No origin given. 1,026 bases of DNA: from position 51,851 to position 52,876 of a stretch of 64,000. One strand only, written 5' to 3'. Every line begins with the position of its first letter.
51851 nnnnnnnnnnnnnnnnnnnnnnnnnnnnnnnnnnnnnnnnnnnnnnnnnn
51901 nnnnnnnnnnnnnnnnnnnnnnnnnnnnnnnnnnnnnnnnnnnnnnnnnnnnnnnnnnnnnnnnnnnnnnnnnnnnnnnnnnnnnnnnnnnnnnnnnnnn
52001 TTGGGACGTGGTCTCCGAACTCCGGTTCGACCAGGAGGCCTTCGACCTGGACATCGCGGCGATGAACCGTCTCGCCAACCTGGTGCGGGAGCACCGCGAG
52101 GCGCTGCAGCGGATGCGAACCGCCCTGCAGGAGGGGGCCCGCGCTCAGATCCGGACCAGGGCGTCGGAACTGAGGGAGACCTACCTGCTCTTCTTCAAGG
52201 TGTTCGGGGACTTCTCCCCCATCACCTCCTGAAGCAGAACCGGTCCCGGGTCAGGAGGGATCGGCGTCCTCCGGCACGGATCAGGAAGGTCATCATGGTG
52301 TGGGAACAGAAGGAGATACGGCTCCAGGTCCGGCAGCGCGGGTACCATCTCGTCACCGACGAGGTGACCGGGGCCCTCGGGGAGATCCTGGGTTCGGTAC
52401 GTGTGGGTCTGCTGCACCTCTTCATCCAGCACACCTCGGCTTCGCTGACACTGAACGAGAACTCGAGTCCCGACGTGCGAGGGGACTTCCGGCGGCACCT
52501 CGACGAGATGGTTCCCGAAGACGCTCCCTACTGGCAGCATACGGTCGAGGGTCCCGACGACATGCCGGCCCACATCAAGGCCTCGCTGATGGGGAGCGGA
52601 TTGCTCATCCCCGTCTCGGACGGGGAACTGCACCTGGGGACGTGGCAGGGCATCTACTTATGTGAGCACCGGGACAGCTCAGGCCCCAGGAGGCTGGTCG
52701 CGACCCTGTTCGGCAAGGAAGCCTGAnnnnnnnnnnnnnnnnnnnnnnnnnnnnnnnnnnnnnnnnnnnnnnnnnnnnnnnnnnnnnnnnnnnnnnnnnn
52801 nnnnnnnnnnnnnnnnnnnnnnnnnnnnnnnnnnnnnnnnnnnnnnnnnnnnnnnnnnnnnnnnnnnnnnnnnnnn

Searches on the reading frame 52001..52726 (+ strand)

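Call 17: search_protein_families(library=pfam, proteins=[window:52001-52726:+], max_evalue=0.01)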
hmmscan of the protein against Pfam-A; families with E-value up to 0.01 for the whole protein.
window:52001-52726:+ (241 aa): 1 family
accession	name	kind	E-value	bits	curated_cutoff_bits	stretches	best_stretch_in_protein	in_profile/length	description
PF01894.22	UPF0047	-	3.4e-38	130.8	27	1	118-235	2-116/117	Uncharacterised protein family UPF0047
